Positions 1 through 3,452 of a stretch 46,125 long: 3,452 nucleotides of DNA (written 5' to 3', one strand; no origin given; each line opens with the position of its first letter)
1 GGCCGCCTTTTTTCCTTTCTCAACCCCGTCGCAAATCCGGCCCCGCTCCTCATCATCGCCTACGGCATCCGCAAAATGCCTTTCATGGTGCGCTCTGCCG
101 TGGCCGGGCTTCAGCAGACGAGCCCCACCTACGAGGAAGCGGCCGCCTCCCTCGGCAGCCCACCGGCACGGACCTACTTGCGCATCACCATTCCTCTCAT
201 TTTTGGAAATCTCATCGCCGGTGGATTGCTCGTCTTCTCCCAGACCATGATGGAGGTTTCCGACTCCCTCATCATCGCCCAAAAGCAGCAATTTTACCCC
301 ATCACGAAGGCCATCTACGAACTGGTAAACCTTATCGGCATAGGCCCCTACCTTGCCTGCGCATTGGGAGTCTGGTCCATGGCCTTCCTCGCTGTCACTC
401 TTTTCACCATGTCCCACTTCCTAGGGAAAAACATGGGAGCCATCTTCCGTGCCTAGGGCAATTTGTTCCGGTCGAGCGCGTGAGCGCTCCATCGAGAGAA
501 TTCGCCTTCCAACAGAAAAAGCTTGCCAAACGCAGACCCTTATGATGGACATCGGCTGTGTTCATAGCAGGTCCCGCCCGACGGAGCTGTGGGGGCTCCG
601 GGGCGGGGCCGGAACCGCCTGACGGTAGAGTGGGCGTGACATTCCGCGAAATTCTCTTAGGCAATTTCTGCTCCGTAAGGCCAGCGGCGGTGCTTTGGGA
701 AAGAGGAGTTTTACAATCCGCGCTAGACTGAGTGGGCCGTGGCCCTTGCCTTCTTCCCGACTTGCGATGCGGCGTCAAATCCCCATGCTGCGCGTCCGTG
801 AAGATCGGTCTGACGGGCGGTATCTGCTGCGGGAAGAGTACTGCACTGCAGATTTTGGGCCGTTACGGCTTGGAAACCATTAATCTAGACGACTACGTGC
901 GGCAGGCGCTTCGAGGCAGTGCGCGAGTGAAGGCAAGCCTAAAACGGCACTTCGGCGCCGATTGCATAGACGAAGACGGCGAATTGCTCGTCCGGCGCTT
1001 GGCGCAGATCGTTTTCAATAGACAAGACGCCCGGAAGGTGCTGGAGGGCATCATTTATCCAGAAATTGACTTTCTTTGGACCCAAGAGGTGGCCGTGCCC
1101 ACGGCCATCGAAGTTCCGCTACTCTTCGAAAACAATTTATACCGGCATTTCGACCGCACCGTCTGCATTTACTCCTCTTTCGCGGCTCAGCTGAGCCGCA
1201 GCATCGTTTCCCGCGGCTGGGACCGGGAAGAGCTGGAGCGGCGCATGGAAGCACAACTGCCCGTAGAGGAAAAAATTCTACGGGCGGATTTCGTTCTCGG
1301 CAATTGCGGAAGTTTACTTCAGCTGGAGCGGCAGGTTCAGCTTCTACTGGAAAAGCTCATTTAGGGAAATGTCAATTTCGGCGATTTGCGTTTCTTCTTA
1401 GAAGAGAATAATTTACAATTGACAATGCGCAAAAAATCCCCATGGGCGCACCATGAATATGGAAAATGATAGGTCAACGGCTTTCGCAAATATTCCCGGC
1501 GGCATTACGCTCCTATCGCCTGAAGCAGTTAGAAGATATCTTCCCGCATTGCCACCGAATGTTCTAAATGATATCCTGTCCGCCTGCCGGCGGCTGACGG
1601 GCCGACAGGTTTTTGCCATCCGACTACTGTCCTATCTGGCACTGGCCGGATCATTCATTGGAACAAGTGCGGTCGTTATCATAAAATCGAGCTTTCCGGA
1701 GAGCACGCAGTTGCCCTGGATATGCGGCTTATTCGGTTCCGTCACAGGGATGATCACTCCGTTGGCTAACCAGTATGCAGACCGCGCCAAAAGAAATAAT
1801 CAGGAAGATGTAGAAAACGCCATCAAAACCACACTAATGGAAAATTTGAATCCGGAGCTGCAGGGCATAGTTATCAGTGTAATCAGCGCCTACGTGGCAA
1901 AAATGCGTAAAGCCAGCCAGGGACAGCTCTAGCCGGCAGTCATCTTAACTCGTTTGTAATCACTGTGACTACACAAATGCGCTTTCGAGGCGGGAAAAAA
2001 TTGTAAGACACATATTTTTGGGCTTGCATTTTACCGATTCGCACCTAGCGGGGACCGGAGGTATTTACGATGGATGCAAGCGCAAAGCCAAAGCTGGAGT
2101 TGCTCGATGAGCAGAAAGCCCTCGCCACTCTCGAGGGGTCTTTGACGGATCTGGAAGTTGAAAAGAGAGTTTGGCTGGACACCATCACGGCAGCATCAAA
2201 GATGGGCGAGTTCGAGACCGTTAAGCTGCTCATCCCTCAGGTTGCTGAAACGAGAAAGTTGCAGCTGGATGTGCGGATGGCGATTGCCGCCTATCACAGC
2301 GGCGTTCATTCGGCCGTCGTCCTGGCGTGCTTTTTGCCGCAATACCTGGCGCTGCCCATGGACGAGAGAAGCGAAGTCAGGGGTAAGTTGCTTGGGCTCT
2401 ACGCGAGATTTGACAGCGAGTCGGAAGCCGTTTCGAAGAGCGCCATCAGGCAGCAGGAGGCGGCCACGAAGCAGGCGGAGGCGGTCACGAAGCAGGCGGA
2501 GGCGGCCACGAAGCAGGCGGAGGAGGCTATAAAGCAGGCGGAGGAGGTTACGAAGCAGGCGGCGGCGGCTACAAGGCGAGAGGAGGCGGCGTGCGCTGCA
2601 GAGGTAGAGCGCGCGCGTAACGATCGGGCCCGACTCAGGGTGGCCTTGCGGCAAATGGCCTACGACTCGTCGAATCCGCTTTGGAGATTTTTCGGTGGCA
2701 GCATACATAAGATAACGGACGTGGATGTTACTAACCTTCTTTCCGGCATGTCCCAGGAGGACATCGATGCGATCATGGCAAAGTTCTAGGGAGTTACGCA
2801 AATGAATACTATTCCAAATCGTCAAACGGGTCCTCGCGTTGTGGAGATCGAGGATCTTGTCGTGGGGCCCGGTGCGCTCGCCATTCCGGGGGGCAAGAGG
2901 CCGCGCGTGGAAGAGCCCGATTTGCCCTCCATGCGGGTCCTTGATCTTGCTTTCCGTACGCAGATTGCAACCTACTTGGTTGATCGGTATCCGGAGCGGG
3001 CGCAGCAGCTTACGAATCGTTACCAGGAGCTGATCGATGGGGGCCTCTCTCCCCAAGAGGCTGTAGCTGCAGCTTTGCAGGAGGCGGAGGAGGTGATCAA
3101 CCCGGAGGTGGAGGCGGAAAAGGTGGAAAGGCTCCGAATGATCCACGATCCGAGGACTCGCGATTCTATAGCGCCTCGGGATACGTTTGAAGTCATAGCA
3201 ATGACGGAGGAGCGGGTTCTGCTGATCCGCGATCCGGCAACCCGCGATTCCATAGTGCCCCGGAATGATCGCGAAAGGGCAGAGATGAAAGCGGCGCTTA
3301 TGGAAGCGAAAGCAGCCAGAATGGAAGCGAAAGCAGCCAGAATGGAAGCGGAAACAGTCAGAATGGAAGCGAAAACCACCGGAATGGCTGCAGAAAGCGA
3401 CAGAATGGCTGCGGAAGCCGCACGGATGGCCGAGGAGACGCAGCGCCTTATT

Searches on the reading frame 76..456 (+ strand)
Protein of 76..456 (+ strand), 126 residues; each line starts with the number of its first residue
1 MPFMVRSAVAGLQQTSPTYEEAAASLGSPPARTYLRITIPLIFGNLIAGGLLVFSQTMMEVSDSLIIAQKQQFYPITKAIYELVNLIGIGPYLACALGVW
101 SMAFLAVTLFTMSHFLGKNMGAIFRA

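Call 78: search_protein_families(library=pfam, proteins=[window:76-456:+], max_evalue=0.001)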
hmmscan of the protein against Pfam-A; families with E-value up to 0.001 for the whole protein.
window:76-456:+ (126 aa): 1 family
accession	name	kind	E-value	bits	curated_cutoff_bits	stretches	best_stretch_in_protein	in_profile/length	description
PF00528.27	BPD_transp_1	-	3.1e-07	30.7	26.4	1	2-111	66-176/184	Binding-protein-dependent transport system inner membrane component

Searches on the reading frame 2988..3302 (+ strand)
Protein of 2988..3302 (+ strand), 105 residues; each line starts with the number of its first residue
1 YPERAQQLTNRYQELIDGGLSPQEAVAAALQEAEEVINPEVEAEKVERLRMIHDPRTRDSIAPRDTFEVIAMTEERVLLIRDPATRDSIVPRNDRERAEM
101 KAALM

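Call 43: find_homologous_proteins(query=A4, max_evalue=0.01)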
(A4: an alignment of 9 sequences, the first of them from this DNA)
Query A4 (9 sequences) (105 aa, profile of the alignment): 3 proteins with E <= 0.01 among 2827 candidates.
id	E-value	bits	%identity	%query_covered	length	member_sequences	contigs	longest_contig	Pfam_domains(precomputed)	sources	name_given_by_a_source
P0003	2.5e-30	122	48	100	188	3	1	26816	-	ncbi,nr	ncbi:MAG: hypothetical protein LBH53_01635 [Puniceicoccales bacterium]|nr:hypothetical protein [Puni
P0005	6.0e-28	115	49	65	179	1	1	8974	-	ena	-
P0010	1.3e-26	110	59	21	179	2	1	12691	-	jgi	jgi:hypothetical protein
